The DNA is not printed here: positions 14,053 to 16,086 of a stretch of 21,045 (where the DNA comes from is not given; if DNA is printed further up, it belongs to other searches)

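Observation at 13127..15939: AT-rich two-gene module: DUF1611 P-loop protein translationally coupled to a racemase::D-Ala-D-Ala-dipeptidase fusion. Candidate D-amino-acid / D-Ala-D-Ala processing system.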

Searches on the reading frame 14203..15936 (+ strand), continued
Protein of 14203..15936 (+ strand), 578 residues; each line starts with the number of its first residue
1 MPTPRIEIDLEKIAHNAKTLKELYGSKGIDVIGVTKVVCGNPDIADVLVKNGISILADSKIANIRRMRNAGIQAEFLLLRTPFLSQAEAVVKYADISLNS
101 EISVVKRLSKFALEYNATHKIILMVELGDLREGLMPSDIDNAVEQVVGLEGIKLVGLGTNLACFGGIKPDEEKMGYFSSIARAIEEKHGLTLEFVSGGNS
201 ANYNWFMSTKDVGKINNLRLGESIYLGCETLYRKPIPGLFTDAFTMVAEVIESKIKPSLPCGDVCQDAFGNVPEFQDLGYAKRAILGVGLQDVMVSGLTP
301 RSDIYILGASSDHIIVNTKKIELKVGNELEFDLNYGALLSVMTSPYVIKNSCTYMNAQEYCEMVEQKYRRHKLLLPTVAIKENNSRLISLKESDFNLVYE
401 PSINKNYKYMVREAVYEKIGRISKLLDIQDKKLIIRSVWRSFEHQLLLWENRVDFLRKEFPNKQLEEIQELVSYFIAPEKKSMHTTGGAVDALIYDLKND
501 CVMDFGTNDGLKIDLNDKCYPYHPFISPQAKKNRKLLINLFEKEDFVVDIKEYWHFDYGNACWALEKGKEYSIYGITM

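Call 35: predict_structure(alignment_id=A1)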
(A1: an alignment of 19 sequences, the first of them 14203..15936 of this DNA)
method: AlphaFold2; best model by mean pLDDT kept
length: 578 residues; sequences in the alignment: 19
mean_pLDDT: 60.0   pTM: 0.45
mean pLDDT of the five models: 60.0, 46.7, 45.4, 44.4, 42.2
residues with pLDDT >= 90: 91; 70-90: 147; 50-70: 97; < 50: 243
segments of 3 or more residues with pLDDT < 50: 1-7, 129-131, 163-168, 243-383, 439-448, 468-489, 506-523, 548-578
pLDDT, mean of each block of 10 residues (from residue 1): 44 85 84 71 88 88 91 91 87 94 94 95 76 76 94 90 49 83 93 78 64 80 66 69 36 29 36 38 28 26 32 33 30 29 29 31 34 28 58 79 57 74 87 65 45 64 57 36 37 75 53 30 55 71 58 32 37 32
secondary structure, 60 per line:
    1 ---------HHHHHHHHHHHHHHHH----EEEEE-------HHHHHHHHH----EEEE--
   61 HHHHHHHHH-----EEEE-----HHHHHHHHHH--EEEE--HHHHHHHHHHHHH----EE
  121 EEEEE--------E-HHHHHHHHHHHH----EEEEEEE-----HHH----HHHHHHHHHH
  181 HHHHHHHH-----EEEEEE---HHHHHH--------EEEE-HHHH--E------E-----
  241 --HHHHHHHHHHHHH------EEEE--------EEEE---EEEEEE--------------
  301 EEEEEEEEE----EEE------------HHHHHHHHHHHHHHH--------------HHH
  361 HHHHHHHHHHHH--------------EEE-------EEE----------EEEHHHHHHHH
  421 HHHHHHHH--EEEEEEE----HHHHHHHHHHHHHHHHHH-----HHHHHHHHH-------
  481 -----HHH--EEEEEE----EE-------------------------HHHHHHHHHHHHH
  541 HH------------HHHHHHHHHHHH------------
elements in order: H10-25 E30-34 H42-50 E55-58 H61-69 E75-78 H84-93 E96-99 H102-114 E119-125 H136-147 E152-158 H171-188 E194-199 H203-208 E217-220 H222-225 H243-255 E262-265 E274-277 E281-286 E301-309 E314-316 H329-343 H358-372 E387-389 E397-399 E410-412 H413-428 E431-437 H442-459 H465-473 E491-496 H528-542 H555-566

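Call 40: search_protein_representatives(protein=window:14203-15936:+)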
Query: 578 residues. Proteins with E-value up to 0.001 (for the whole library): 3258; up to 1e-10: 1606; up to 1e-30: 649. The best 150 are listed.
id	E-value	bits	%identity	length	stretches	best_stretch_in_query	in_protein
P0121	3.3e-237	804.7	62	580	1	1-576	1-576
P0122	4.9e-174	596.2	62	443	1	1-441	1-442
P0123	1.8e-130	452.5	58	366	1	3-350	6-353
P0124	1.7e-112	393.1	53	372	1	3-349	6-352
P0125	1.1e-109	383.8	53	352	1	1-350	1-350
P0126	7.5e-108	377.8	50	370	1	2-361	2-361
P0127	7.5e-108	377.8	54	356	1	1-349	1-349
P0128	5.3e-106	371.7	51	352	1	2-349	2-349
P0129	4.8e-104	365.2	35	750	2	3-342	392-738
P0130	4.2e-100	352.2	50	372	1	1-349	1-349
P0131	1.1e-99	350.8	51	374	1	1-349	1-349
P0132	3.7e-98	345.7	53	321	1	32-349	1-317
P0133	4.6e-95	335.5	50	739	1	1-353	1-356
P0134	3.0e-93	329.5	46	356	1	1-349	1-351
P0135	3.2e-93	329.5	44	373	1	1-349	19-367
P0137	7.7e-91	321.6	48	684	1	1-353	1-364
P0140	4.2e-90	319.2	48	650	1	3-351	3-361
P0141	7.0e-90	318.4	48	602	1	3-351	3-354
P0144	3.8e-88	312.7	44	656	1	2-350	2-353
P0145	4.3e-88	312.5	47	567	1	3-350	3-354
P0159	1.4e-84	300.9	45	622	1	2-349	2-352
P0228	1.5e-72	261.3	41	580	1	4-350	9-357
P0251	1.6e-67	244.6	43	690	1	1-351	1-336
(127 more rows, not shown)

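Call 41: search_protein_families(library=pfam, proteins=[L066:2790-4370:+, L063:3980-4903:+, L053:3739-4419:-, L071:5779-6900:+, L068:4619-5602:+, L056:1-1050:+], max_evalue=0.001)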
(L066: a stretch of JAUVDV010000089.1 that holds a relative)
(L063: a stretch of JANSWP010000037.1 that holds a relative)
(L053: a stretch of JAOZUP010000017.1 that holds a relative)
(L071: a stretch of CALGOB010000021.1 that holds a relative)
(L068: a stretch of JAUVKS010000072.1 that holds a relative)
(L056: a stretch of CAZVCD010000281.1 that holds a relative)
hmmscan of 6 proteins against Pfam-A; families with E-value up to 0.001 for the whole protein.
L066:2790-4370:+ (527 aa): 2 families
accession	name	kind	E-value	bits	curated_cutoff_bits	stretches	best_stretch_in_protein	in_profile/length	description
PF07969.17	Amidohydro_3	-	3.7e-25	89.8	29.7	1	47-508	2-471/472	Amidohydrolase family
PF01979.26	Amidohydro_1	-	8.5e-10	38.8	25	1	409-486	246-323/345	Amidohydrolase family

L063:3980-4903:+ (308 aa): 2 families
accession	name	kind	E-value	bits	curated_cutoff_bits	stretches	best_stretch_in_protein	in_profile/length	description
PF02588.21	YitT_membrane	-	2.3e-58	197.4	24.3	1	31-233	1-204/205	Uncharacterised 5xTM membrane BCR, YitT family COG1284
PF10035.14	DUF2179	-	4.5e-12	46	22.8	1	240-298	2-55/55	Uncharacterized protein conserved in bacteria (DUF2179)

L053:3739-4419:- (227 aa): 2 families
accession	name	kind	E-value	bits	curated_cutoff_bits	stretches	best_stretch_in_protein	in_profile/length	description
PF01427.22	Peptidase_M15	-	5.6e-09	36.5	27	1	104-206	88-186/199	D-ala-D-ala dipeptidase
PF02557.22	VanY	-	3.8e-05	23.9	25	1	59-144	6-80/132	D-alanyl-D-alanine carboxypeptidase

L071:5779-6900:+ (374 aa): 2 families
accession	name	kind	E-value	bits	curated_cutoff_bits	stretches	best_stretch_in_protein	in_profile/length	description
PF07755.17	DUF1611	-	6.7e-64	215.4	25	1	155-351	2-200/201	Domain of unknown function (DUF1611_C) P-loop domain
PF17396.8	DUF1611_N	-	1.2e-20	74.1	22.6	1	50-147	2-95/95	Domain of unknown function (DUF1611_N) Rossmann-like domain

L068:4619-5602:+ (328 aa): 4 families
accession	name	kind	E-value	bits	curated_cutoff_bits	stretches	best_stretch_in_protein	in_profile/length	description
PF07478.18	Dala_Dala_lig_C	-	1.2e-27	97.3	24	1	110-318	1-203/204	D-ala D-ala ligase C-terminus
PF13535.11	ATP-grasp_4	-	5.8e-06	26.4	27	1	140-289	2-158/160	ATP-grasp domain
PF02655.19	ATP-grasp_3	-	2.4e-05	24.9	23.2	1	132-282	23-154/160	ATP-grasp domain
PF01071.24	GARS_A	-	0.00034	20.9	27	1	102-210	1-110/194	Phosphoribosylglycinamide synthetase, ATP-grasp (A) domain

L056:1-1050:+ (350 aa): 2 families
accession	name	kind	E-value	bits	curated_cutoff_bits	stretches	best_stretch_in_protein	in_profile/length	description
PF07969.17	Amidohydro_3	-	2.2e-12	47.6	29.7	1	228-332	369-472/472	Amidohydrolase family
PF01979.26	Amidohydro_1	-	1.9e-06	27.8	25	1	229-331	246-345/345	Amidohydrolase family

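Call 42: search_protein_families(library=pfam, proteins=[P0129, P0133, P0137, P0140, P0141, P0144, P0145, P0159, P0228, P0251], max_evalue=0.001)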
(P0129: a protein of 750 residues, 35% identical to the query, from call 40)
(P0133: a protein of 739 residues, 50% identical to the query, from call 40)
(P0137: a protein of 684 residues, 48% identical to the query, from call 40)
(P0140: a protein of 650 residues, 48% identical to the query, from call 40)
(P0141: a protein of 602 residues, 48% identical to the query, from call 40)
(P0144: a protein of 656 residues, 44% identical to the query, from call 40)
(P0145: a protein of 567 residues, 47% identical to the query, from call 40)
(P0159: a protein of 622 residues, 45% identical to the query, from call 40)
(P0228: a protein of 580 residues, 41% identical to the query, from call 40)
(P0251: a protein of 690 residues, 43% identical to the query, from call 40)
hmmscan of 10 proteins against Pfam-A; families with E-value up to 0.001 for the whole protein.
P0129 (750 aa): 3 families
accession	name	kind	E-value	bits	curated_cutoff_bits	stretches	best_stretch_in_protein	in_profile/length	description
PF01168.26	Ala_racemase_N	-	4.5e-44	151.2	24.1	2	397-614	1-214/220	Alanine racemase, N-terminal domain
PF22785.1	Tc-R-P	-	6.7e-05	23.8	27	0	427-512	9-101/106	Polymorphic toxin system, DSP-PTPase phosphatase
PF14031.13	D-ser_dehydrat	-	0.00025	22.1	22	0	289-348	15-84/97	Putative serine dehydratase domain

P0133 (739 aa): 4 families
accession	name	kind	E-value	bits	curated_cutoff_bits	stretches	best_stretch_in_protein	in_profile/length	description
PF19328.4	DAP_DH_C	-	2.5e-97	324.9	23.3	1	526-730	1-205/206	2,4-diaminopentanoate dehydrogenase C-terminal domain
PF01168.26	Ala_racemase_N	-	3.9e-27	95.8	24.1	1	8-224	1-215/220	Alanine racemase, N-terminal domain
PF01113.26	DapB_N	-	1.4e-05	25.7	25.6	1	387-487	1-96/124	Dihydrodipicolinate reductase, N-terminus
PF03435.24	Sacchrp_dh_NADP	-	8.2e-05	23.4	25.1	0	390-495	2-107/129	Saccharopine dehydrogenase NADP binding domain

P0137 (684 aa): 2 families
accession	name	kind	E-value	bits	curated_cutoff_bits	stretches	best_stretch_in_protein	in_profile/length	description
PF00491.26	Arginase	-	4.8e-52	177.6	22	1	375-674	2-277/280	Arginase family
PF01168.26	Ala_racemase_N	-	7.2e-27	95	24.1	1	8-225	1-216/220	Alanine racemase, N-terminal domain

P0140 (650 aa): 2 families
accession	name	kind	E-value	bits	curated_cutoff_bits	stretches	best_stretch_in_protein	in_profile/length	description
PF01168.26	Ala_racemase_N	-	1.5e-28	100.4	24.1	1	8-224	1-215/220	Alanine racemase, N-terminal domain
PF00491.26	Arginase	-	5e-09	36.5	22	1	527-623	150-252/280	Arginase family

P0141 (602 aa): 2 families
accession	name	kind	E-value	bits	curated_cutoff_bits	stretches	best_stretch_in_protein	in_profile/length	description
PF01168.26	Ala_racemase_N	-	4e-28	99.1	24.1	1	8-225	1-216/220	Alanine racemase, N-terminal domain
PF00491.26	Arginase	-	6.7e-17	62.3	22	1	392-572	67-252/280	Arginase family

P0144 (656 aa): 2 families
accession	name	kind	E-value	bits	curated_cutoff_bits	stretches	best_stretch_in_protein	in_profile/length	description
PF00491.26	Arginase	-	4.8e-66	223.5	22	1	365-650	2-279/280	Arginase family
PF01168.26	Ala_racemase_N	-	1.2e-26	94.2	24.1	1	8-224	1-215/220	Alanine racemase, N-terminal domain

P0145 (567 aa): 1 family
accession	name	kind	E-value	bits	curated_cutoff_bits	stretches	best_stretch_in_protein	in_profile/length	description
PF01168.26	Ala_racemase_N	-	3.7e-28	99.2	24.1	1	8-224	1-215/220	Alanine racemase, N-terminal domain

P0159 (622 aa): 2 families
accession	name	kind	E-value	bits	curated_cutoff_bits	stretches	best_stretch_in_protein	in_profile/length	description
PF00491.26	Arginase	-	2e-33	116.5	22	1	402-616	56-277/280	Arginase family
PF01168.26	Ala_racemase_N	-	5.2e-29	102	24.1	1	8-225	1-216/220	Alanine racemase, N-terminal domain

P0228 (580 aa): 1 family
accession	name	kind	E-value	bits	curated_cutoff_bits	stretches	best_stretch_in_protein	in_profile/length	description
PF01168.26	Ala_racemase_N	-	3.9e-27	95.8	24.1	1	13-229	1-215/220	Alanine racemase, N-terminal domain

P0251 (690 aa): 4 families
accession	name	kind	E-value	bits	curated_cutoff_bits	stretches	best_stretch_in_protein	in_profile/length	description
PF07478.18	Dala_Dala_lig_C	-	2.5e-38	132.1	24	1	490-672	29-203/204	D-ala D-ala ligase C-terminus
PF01168.26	Ala_racemase_N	-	1.8e-28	100.2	24.1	1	8-223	1-214/220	Alanine racemase, N-terminal domain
PF02655.19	ATP-grasp_3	-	1.1e-06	29.2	23.2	1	470-642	8-155/160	ATP-grasp domain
PF01071.24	GARS_A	-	0.00053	20.3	27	1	466-556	3-99/194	Phosphoribosylglycinamide synthetase, ATP-grasp (A) domain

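Call 44: list_cluster_members(proteins=[window:14203-15936:+, window:13127-14218:+, window:16171-17148:+])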
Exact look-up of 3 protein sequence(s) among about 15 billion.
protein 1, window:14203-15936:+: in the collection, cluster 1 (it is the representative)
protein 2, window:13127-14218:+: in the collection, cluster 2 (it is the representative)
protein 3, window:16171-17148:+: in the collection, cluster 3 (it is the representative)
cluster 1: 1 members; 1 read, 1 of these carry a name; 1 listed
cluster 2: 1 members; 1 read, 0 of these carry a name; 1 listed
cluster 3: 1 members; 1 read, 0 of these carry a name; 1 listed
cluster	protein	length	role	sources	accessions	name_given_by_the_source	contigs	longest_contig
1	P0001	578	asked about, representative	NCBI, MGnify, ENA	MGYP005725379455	CR=1 FL=1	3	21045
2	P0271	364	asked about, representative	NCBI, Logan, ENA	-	-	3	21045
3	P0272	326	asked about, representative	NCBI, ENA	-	-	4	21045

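Call 48: search_protein_families(library=ncbifam, proteins=[L066:2790-4370:+, L068:4619-5602:+, L040:4983-5987:+, P0144, P0133, L053:3739-4419:-], max_evalue=0.00001)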
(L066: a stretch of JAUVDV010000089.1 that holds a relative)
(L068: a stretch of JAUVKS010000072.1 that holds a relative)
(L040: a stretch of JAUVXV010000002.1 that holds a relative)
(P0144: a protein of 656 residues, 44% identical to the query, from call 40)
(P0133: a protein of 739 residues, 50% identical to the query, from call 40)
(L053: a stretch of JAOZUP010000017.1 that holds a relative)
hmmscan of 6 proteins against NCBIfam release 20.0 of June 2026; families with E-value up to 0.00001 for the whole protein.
L066:2790-4370:+ (527 aa): 46 families (the best 25 are shown)
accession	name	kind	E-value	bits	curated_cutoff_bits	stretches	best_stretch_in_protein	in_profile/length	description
NF006560.0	PRK09061.1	subfamily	4.5e-54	183.6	340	3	388-513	358-500/517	amidohydrolase family protein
TIGR00857.1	pyrC_multi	subfamily_domain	4.9e-19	68.6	279.05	2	22-67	3-49/412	dihydroorotase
NF004839.0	PRK06189.1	equivalog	7.6e-17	61.1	631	1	5-68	3-65/451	allantoinase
TIGR03178.1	allantoinase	equivalog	5.3e-16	58.5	357.85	1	6-67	1-61/441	allantoinase AllB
NF006689.0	PRK09237.1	equivalog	2.9e-15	55.7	371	1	5-88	3-90/383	amidohydrolase/deacetylase family metallohydrolase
NF002668.0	PRK02382.1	equivalog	1.7e-14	53.4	452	0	6-66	5-57/436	dihydroorotase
NF006839.0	PRK09357.1-4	equivalog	3.5e-14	52.3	576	1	7-66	2-62/422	dihydroorotase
NF005791.0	PRK07627.1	equivalog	4.1e-14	52.3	442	1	7-67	3-65/425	dihydroorotase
NF006844.0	PRK09357.2-5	equivalog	7.4e-14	51.6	701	1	6-66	3-64/422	dihydroorotase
TIGR03583.1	EF_0837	hypoth_equivalog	3.6e-13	49.3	432.15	1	376-479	232-331/365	amidohydrolase/deacetylase family metallohydrolase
NF005960.0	PRK08044.1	equivalog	4.3e-13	48.8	688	1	4-66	2-62/453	allantoinase AllB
NF009060.0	PRK12394.1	equivalog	8.1e-13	47.9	442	1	5-70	3-71/381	metallo-dependent hydrolase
NF011985.0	PRK15446.2-1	equivalog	4e-12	45.7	656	1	5-65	2-60/397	alpha-D-ribose 1-methylphosphonate 5-triphosphate diphosphatase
TIGR02033.1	D-hydantoinase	equivalog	9.2e-12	44.6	393.25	1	8-71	2-65/454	dihydropyrimidinase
NF011987.0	PRK15446.2-3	subfamily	1.3e-11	44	253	0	7-65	12-68/395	alpha-D-ribose 1-methylphosphonate 5-triphosphate diphosphatase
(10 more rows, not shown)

L068:4619-5602:+ (328 aa): 41 families (the best 25 are shown)
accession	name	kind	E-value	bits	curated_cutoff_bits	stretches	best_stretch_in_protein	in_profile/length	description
NF002378.0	PRK01372.1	subfamily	3.4e-40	137.6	243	1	40-323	31-303/305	D-alanine--D-alanine ligase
TIGR01205.1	D_ala_D_alaTIGR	subfamily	1.4e-35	122.8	245.65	1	80-321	83-317/318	D-alanine--D-alanine ligase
NF002528.0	PRK01966.1-4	subfamily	2.1e-35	122.2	262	1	82-325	120-362/366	D-alanine--D-alanine ligase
NF002527.0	PRK01966.1-3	equivalog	4e-29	101.9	310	1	80-289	95-302/332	D-alanine--D-alanine ligase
NF002525.0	PRK01966.1-1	equivalog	1.7e-26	93.1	457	1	82-287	119-322/364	D-alanine--D-alanine ligase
NF000091.3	D_ala_D_ser_VanG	exception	3.6e-25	88.5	495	1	82-287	114-315/344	D-alanine--D-serine ligase VanG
NF011170.0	PRK14572.1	equivalog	2.1e-24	86.3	489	1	82-290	109-320/351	D-alanyl-alanine synthetase A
NF002526.0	PRK01966.1-2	equivalog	7.5e-24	84.3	449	1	81-326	113-352/362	D-alanine--D-alanine ligase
NF011169.0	PRK14571.1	equivalog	6.5e-23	81.5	404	1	37-324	22-298/300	D-alanyl-alanine synthetase A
NF000206.1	D_ala_D_lac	equivalog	1e-22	80.6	550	1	81-323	110-342/342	D-alanine--(R)-lactate ligase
NF002529.0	PRK01966.1-5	equivalog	1.2e-21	77.1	472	1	82-286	106-307/348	D-alanine--D-alanine ligase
NF000207.3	D_ala_D_ser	equivalog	4.3e-21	75.4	520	1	81-321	109-339/342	D-alanine--D-serine ligase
NF000092.1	D_ala_D_lac_Ao2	exception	4.7e-19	68.7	700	1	80-290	109-315/348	D-alanine--(R)-lactate ligase VanA-Ao2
NF012217.1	D_ala_D_lac_VanA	exception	1.4e-18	67.2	775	1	82-323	111-342/343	D-alanine--(R)-lactate ligase VanA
NF000470.1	D_ala_D_lac_VanM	exception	3.8e-18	65.9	760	1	80-323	106-342/343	D-alanine--(R)-lactate ligase VanM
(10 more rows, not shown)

L040:4983-5987:+ (335 aa): 37 families (the best 25 are shown)
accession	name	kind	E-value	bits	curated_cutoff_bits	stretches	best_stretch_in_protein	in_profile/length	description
NF002378.0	PRK01372.1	subfamily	7.6e-41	139.8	243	1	47-329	31-302/305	D-alanine--D-alanine ligase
TIGR01205.1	D_ala_D_alaTIGR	subfamily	6.3e-35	120.7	245.65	1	88-326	84-315/318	D-alanine--D-alanine ligase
NF002528.0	PRK01966.1-4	subfamily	1.4e-33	116.3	262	1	89-332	120-362/366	D-alanine--D-alanine ligase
NF002527.0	PRK01966.1-3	equivalog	4.1e-28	98.6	310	1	87-329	95-329/332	D-alanine--D-alanine ligase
NF002525.0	PRK01966.1-1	equivalog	2e-25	89.5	457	1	89-294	119-322/364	D-alanine--D-alanine ligase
NF002526.0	PRK01966.1-2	equivalog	1.3e-24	86.8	449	1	89-333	114-352/362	D-alanine--D-alanine ligase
NF000206.1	D_ala_D_lac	equivalog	2.1e-24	86.2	550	1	89-329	111-341/342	D-alanine--(R)-lactate ligase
NF011169.0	PRK14571.1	equivalog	2.4e-24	86.2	404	1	46-330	24-297/300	D-alanyl-alanine synthetase A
NF000091.3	D_ala_D_ser_VanG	exception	1.5e-23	83.2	495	1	89-325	114-340/344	D-alanine--D-serine ligase VanG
NF011170.0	PRK14572.1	equivalog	2.7e-23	82.7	489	1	89-297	109-320/351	D-alanyl-alanine synthetase A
NF002529.0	PRK01966.1-5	equivalog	5.8e-23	81.4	472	1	89-294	106-308/348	D-alanine--D-alanine ligase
NF000207.3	D_ala_D_ser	equivalog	1.3e-21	77.1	520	1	88-325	109-336/342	D-alanine--D-serine ligase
NF000372.1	D_ala_D_lac_VanI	exception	3.1e-20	72.8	700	1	88-325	110-337/341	D-alanine--(R)-lactate ligase VanI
NF012215.1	D_ala_D_lac_VanD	exception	3.6e-20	72.6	700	1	88-330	110-342/343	D-alanine--(R)-lactate ligase VanD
NF000144.1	D_ala_D_lac_VanF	exception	1.6e-19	70.1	750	1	89-296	111-314/343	D-alanine--(R)-lactate ligase VanF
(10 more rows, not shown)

P0144 (656 aa): 8 families
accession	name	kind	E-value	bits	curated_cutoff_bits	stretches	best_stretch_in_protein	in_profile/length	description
NF040742.1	racem_Orr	exception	9.1e-132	439.3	480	1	3-353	1-350/351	ornithine racemase Orr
TIGR01229.1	rocF_arginase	equivalog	3.6e-69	233.4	227.6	1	367-653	1-298/300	arginase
NF002564.0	PRK02190.1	subfamily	1.7e-22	80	302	1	363-648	32-296/307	agmatinase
TIGR01227.1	hutG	equivalog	3.4e-22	79.1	229.15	1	380-649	55-305/307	formimidoylglutamase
TIGR01230.1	agmatinase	equivalog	9.4e-20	71.4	174.3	1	368-645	17-268/275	agmatinase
TIGR00492.1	alr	equivalog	2.7e-10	39.7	168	1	6-254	5-253/369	alanine racemase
NF010347.0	PRK13775.1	equivalog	4.1e-09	36.1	381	1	430-648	111-322/331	formimidoylglutamase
NF033131.1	vanT-G-Cterm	exception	4.6e-08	32.3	460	1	6-163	5-159/368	serine racemase VanT catalytic subunit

P0133 (739 aa): 3 families
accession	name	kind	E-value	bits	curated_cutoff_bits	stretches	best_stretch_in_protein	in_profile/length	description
NF040740.1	ornith_Ord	equivalog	2.5e-153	510.4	400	1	387-723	1-335/335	2,4-diaminopentanoate dehydrogenase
NF040742.1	racem_Orr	exception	5.4e-126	420.3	480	1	4-353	2-350/351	ornithine racemase Orr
TIGR00492.1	alr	equivalog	1e-06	28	168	1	6-157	5-159/369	alanine racemase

L053:3739-4419:- (227 aa): 2 families
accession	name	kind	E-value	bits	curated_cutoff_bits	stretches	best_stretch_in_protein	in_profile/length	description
NF007557.0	PRK10178.1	equivalog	4.6e-09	36.2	176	1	125-204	93-168/188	D-alanyl-D-alanine dipeptidase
NF033115.1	dipept_VanX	equivalog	4.2e-07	30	320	1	112-203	98-184/199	D-Ala-D-Ala dipeptidase VanX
